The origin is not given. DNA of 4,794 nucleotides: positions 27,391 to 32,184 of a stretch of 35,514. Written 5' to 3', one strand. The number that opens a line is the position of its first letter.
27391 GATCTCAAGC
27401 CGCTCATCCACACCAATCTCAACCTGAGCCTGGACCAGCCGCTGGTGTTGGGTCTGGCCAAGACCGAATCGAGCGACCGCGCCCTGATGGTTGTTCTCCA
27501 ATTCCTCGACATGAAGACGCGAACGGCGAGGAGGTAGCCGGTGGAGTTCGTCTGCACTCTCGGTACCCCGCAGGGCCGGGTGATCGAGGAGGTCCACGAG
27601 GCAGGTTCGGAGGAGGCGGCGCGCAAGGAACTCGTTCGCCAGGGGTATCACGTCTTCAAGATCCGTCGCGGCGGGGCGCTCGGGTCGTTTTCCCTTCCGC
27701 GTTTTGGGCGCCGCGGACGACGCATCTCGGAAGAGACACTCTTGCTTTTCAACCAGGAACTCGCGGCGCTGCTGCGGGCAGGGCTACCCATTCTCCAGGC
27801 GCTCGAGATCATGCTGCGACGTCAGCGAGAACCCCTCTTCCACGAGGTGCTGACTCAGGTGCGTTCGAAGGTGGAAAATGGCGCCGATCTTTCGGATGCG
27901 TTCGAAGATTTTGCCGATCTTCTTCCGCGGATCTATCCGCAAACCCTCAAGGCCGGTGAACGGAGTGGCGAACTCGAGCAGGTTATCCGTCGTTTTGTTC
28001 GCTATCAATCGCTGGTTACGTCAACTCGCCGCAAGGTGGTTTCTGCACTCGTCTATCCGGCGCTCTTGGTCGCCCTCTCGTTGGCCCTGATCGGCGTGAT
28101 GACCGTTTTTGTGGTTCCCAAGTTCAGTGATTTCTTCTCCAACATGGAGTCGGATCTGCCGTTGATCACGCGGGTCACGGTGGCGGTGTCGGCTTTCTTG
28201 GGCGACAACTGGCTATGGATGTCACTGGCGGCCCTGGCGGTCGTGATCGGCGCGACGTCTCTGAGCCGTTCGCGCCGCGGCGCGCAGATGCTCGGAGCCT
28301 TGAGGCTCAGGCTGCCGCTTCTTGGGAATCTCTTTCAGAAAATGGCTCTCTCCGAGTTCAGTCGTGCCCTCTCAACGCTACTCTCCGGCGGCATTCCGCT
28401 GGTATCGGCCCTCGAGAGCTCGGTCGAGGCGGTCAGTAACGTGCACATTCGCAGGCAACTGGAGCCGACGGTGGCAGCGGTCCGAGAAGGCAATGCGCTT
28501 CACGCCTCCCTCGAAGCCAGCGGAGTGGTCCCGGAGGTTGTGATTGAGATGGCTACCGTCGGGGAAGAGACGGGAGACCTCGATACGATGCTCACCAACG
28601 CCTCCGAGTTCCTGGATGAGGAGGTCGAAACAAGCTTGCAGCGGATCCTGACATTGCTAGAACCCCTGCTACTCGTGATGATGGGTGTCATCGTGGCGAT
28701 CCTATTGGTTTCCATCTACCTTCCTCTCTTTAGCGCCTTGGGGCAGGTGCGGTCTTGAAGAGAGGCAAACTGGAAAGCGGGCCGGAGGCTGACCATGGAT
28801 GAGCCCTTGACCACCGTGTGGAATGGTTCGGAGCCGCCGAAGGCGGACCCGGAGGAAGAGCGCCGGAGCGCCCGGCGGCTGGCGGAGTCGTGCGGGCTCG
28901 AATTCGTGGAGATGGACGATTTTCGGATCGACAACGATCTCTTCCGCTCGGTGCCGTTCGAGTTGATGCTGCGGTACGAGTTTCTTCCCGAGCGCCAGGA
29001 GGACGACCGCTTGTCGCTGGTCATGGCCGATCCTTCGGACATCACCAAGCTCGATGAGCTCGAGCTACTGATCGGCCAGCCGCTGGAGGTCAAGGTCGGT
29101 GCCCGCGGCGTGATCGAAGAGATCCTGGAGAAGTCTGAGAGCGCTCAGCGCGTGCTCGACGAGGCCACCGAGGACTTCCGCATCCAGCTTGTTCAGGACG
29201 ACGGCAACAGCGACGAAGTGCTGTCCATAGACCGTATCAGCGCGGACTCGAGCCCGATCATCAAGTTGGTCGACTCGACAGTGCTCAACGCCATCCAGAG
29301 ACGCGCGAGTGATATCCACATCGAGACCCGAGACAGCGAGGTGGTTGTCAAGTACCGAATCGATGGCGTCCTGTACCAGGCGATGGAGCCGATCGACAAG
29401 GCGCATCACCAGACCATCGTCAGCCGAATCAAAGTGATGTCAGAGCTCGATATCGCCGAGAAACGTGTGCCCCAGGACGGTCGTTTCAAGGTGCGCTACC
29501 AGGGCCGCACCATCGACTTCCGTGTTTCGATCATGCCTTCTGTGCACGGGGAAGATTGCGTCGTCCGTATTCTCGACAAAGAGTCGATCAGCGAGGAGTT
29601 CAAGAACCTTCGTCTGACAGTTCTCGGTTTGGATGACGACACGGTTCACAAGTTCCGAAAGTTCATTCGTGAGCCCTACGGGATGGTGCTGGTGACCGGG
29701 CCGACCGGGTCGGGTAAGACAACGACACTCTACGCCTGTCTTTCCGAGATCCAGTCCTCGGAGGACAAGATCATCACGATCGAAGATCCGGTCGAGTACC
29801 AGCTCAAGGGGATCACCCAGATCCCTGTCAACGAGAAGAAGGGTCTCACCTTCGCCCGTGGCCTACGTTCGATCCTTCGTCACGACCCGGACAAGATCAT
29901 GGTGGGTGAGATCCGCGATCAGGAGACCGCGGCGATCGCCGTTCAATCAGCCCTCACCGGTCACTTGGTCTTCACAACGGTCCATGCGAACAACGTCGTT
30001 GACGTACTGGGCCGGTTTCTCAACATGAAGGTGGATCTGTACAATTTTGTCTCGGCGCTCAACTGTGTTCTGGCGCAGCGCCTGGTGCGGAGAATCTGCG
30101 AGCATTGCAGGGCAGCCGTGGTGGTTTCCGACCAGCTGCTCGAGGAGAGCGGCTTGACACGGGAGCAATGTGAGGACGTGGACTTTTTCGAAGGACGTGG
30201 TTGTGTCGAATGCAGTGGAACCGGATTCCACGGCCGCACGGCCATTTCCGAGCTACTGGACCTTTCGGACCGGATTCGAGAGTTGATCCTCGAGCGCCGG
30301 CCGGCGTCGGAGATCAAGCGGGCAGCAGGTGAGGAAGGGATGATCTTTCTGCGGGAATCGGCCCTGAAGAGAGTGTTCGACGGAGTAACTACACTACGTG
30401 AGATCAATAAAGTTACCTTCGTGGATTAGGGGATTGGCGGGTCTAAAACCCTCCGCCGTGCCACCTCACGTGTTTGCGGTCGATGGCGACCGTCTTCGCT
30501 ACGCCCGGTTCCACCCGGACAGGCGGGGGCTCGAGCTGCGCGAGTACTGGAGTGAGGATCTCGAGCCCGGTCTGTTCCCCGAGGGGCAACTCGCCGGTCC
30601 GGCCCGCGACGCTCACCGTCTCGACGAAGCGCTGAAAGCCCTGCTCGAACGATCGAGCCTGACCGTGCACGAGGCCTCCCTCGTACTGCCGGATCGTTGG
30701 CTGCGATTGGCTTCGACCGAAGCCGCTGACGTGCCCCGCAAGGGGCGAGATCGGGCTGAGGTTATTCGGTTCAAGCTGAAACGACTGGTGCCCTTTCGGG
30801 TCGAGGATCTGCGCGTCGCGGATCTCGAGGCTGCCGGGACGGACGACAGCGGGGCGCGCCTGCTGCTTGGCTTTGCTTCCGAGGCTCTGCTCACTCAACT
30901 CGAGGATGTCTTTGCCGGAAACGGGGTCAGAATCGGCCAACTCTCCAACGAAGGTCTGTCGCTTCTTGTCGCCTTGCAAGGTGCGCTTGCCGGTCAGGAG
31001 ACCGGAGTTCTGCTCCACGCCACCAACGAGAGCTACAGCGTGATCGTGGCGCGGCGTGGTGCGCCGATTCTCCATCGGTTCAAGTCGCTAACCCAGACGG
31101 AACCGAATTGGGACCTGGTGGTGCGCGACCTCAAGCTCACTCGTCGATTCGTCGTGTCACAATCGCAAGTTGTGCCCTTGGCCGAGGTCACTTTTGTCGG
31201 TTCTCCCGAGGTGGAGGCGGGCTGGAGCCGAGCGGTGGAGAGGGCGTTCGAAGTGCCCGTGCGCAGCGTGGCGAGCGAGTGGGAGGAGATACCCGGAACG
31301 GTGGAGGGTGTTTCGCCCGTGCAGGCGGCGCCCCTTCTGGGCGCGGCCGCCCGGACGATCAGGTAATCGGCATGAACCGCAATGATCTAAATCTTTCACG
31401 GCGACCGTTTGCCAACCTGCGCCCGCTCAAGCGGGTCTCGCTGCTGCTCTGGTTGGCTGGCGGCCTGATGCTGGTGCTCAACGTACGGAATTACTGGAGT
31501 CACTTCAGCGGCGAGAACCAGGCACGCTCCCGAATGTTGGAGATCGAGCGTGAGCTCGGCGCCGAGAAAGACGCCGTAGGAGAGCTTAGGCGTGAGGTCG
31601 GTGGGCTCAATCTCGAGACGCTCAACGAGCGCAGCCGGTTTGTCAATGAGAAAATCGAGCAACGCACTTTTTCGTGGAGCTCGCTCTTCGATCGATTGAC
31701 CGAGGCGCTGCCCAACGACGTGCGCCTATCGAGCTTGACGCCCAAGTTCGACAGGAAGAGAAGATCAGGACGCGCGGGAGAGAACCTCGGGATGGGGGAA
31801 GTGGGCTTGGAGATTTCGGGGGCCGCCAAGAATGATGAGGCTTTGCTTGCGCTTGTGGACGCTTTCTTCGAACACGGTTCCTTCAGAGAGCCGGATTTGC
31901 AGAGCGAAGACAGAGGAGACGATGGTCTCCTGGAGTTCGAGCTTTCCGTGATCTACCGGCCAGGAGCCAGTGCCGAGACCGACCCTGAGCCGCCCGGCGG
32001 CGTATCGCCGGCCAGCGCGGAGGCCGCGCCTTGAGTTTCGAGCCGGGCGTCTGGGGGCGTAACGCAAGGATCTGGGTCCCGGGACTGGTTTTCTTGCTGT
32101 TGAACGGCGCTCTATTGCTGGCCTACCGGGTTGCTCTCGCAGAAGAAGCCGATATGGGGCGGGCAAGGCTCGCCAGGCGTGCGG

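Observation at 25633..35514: ECF-sigma-headed type IV-filament machine with hybrid T4P/T2SS composition and two secretin-family genes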

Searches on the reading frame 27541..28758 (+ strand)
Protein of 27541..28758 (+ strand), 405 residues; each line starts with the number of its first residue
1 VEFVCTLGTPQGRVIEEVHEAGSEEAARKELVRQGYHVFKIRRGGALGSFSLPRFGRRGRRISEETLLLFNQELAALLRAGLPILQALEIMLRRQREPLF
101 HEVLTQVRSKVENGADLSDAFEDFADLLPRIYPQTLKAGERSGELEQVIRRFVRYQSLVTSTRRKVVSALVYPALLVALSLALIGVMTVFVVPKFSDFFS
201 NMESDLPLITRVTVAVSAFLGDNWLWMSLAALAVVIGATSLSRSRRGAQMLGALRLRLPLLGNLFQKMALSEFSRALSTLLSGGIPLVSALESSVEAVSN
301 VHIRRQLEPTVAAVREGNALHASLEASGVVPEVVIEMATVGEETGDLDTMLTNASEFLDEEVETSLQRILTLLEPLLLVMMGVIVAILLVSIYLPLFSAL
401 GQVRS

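Call 5: search_protein_families(library=pfam, proteins=[window:27541-28758:+], max_evalue=0.01)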
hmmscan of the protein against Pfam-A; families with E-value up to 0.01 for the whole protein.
window:27541-28758:+ (405 aa): 1 family
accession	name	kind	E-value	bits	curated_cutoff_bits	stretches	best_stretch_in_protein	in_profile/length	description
PF00482.28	T2SSF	-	7.3e-53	178.3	25.2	2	273-395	1-125/125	Type II secretion system (T2SS), protein F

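Call 6: search_protein_families(library=ncbifam, proteins=[window:27541-28758:+], max_evalue=0.01)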
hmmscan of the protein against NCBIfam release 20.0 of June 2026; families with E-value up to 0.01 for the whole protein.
window:27541-28758:+ (405 aa): 6 families
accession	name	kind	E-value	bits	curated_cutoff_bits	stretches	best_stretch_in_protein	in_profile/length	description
TIGR02120.1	GspF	equivalog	1.4e-95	320.9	424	1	11-398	9-396/401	type II secretion system inner membrane protein GspF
NF052607.1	T4PiliAsmPilCThrm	equivalog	3e-82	276.9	700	1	11-403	12-404/406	type IV pilus assembly protein PilC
NF052606.1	T4PiliAsmPilCMyx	equivalog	9.3e-77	258.6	700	1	9-403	28-418/419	type IV pilus assembly protein PilC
NF007861.0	PRK10573.1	equivalog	1.1e-68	232.1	401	1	60-403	54-397/401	protein transport protein HofC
NF047826.1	T3SSXpsF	equivalog_domain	2.2e-61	207.8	650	1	10-398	11-399/405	type II secretion system protein XpsF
NF041012.2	T4P_ComGB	equivalog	3.7e-39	135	240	1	70-399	6-330/332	competence type IV pilus assembly protein ComGB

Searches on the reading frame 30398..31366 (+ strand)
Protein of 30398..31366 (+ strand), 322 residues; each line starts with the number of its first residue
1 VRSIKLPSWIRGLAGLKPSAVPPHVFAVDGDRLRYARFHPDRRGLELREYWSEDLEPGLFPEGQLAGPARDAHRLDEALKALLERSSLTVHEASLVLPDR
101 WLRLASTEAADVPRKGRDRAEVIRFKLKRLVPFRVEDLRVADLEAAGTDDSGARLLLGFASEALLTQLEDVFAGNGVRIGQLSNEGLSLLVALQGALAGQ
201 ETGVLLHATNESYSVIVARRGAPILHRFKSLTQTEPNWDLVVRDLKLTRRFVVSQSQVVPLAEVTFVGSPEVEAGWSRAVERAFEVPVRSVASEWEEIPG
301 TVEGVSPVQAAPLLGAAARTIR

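Call 5: search_protein_families(library=pfam, proteins=[window:30398-31366:+], max_evalue=0.01)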
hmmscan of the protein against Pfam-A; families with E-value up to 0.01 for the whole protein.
window:30398-31366:+ (322 aa): 0 families

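Call 6: search_protein_families(library=ncbifam, proteins=[window:30398-31366:+], max_evalue=0.01)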
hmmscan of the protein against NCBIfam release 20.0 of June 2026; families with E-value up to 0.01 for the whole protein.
window:30398-31366:+ (322 aa): 0 families

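Call 28: search_solved_structures(query=window:30398-31366:+, max_evalue=1)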
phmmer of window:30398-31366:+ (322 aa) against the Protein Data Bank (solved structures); distinct sequences matched with E-value up to 1: 0.

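Call 32: search_solved_structures(query=A3, max_evalue=10)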
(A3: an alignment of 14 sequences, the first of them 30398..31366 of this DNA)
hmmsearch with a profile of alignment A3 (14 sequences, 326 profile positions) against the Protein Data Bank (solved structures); distinct sequences matched with E-value up to 10: 4.
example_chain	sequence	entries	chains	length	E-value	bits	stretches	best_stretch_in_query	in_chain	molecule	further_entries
2ych_A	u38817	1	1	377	0.00011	24.7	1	65-250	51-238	COMPETENCE PROTEIN PILM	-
4k3z_A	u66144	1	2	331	0.03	16.7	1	214-269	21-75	D-erythrulose 4-phosphate dehydrogenase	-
1j8b_A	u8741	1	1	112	1.9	10.7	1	58-88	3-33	YbaB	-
8h2i_cP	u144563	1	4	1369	2.4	10.4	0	173-218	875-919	P21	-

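Call 55: search_protein_families(library=pfam, alignment_id=A3, max_evalue=1)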
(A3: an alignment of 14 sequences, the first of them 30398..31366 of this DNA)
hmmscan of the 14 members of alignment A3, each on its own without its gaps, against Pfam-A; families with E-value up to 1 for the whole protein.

A. member 1, window:30398-31366:+ (322 aa): 0 families

B. families by the number of members that match (of 14 scanned): 5 families
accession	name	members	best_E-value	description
PF18243.6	BfiI_DBD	1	0.037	Metal-independent restriction enzyme BfiI DNA binding domain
PF06527.16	TniQ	1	0.11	TniQ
PF12229.13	PG_binding_4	1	0.17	Putative peptidoglycan binding domain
PF02025.20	IL5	1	0.22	Interleukin 5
PF20058.4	DUF6457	1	0.26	Domain of unknown function (DUF6457)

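Call 57: find_homologous_proteins(query=window:30398-31366:+, max_evalue=0.001)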
Query window:30398-31366:+ (322 aa): 517 proteins with E <= 0.001 among 8000 candidates; the best 120 are listed.
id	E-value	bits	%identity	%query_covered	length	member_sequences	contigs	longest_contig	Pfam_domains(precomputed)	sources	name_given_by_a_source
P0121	1.4e-195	667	100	96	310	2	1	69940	-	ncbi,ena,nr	ncbi:MAG: hypothetical protein OES47_00135 [Acidobacteriota bacterium]|nr:hypothetical protein [Acid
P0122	5.5e-130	451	73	92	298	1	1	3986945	-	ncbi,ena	-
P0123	1.8e-104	367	59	100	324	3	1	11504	-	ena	-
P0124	2.9e-103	363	58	100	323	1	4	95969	-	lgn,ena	-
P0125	2.2e-102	360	57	100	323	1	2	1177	-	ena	-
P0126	1.8e-81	292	50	100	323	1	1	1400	-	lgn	-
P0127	3.8e-81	291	49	100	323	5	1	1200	-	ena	-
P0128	4.8e-80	287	50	100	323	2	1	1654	-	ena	-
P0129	2.2e-78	282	48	100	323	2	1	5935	-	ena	-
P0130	1.1e-71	260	48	93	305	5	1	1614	-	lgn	-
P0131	1.6e-71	259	48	95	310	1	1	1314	-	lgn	-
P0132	2.3e-69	252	43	100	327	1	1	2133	-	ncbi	-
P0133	5.3e-69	251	46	95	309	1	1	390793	-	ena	-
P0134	3.1e-67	245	45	97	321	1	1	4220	-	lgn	-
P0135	3.5e-67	245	43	100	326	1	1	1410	-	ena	-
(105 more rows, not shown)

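Call 64: predict_structure(alignment_id=A7)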
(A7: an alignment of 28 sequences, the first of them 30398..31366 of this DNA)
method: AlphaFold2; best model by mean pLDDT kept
length: 322 residues; sequences in the alignment: 28
mean_pLDDT: 85.7   pTM: 0.86
mean pLDDT of the five models: 85.7, 84.6, 83.4, 83.2, 83.0
residues with pLDDT >= 90: 182; 70-90: 103; 50-70: 19; < 50: 18
segments of 3 or more residues with pLDDT < 50: 1-17
pLDDT, mean of each block of 10 residues (from residue 1): 35 43 90 95 88 96 91 97 96 95 89 85 92 92 67 81 97 96 92 82 90 89 86 83 94 74 90 92 93 83 89 88 46
secondary structure, 60 per line:
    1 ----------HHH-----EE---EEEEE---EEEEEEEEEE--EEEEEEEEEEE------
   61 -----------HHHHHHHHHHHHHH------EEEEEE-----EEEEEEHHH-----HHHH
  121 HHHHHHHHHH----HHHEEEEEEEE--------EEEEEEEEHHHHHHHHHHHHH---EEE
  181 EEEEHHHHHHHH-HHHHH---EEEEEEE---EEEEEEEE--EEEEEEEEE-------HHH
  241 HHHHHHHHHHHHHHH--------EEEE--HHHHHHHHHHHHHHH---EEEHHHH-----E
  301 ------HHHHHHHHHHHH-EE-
elements in order: E24-28 E32-41 E44-54 H72-85 E92-97 E103-108 H117-130 E138-145 E154-161 H162-174 E178-184 H185-192 H194-198 E202-208 E212-219 E222-230 H238-255 E264-267 H270-284 E288-290 H291-294 H307-318

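Call 67: fold_search(model_id=the predicted structure, library=pdb)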
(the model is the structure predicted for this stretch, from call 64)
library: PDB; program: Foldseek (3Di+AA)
matches with E <= 10: 1796; with E <= 0.001: 601
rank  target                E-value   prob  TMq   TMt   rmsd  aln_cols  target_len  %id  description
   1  5eoy_A                1.9e-19  1.00  0.60  0.55   7.4       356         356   13  Pseudomonas aeruginosa SeMet-PilM bound to ADP (released 2016-04-27)
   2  5eox_B                5.9e-19  1.00  0.60  0.56   6.9       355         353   14  Pseudomonas aeruginosa PilM bound to ADP (released 2016-04-27)
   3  5eoy_B                5.9e-19  1.00  0.59  0.55   7.3       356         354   13  Pseudomonas aeruginosa SeMet-PilM bound to ADP (released 2016-04-27)
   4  5eq6_A                1.0e-18  1.00  0.60  0.55   7.7       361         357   13  Pseudomonas aeruginosa PilM bound to AMP-PNP (released 2016-04-27)
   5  5eq6_B                1.0e-18  1.00  0.57  0.53   7.8       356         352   13  Pseudomonas aeruginosa PilM bound to AMP-PNP (released 2016-04-27)
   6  5eox_A                1.5e-18  1.00  0.59  0.55   7.3       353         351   13  Pseudomonas aeruginosa PilM bound to ADP (released 2016-04-27)
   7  5eou_B                2.1e-18  1.00  0.65  0.61   5.7       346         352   13  Pseudomonas aeruginosa PilM:PilN1-12 bound to ATP (released 2016-04-27)
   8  5eou_A                1.7e-17  1.00  0.63  0.62   5.3       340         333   12  Pseudomonas aeruginosa PilM:PilN1-12 bound to ATP (released 2016-04-27)
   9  3jc8_Ma               1.8e-17  1.00  0.72  0.66   5.1       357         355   13  Architectural model of the type IVa pilus machine in a piliated state (released 2016-03-16)
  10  2ych_A                2.9e-16  1.00  0.72  0.69   4.3       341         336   16  PilM-PilN type IV pilus biogenesis complex (released 2011-05-11)
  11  7q6i_B                4.8e-14  1.00  0.59  0.51  10.0       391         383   12  Vibrio maritimus FtsA 1-396 ATP and FtsN 1-29, bent tetramers in double filament arrangement (released 2022-09-21)
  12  7q6i_D                7.7e-14  1.00  0.59  0.54   7.1       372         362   12  Vibrio maritimus FtsA 1-396 ATP and FtsN 1-29, bent tetramers in double filament arrangement (released 2022-09-21)
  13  3wt0_C                1.8e-13  1.00  0.54  0.48   8.5       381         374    8  Crystal Structure Analysis of Cell Division Protein (released 2015-04-29)
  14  3wt0_A                4.2e-13  1.00  0.56  0.49   8.5       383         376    8  Crystal Structure Analysis of Cell Division Protein (released 2015-04-29)
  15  7q6d                  5.6e-13  1.00  0.57  0.49   8.3       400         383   13  E. coli FtsA 1-405 ATP 3 Ni (released 2022-09-21)
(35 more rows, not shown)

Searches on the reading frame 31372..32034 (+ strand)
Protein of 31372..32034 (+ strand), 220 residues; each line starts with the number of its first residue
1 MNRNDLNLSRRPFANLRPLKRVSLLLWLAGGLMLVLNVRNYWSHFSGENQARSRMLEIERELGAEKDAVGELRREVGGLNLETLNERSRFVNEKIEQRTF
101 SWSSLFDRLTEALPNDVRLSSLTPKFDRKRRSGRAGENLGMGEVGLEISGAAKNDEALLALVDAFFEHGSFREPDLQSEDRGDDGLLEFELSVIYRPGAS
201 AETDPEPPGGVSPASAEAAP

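Call 5: search_protein_families(library=pfam, proteins=[window:31372-32034:+], max_evalue=0.01)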
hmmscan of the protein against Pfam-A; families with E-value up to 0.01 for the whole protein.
window:31372-32034:+ (220 aa): 1 family
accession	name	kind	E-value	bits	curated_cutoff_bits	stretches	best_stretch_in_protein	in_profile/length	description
PF05137.18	PilN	-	5e-05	23.7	22.8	1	105-192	2-75/78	Fimbrial assembly protein (PilN)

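Call 6: search_protein_families(library=ncbifam, proteins=[window:31372-32034:+], max_evalue=0.01)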
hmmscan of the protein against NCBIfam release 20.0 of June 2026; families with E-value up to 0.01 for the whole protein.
window:31372-32034:+ (220 aa): 0 families
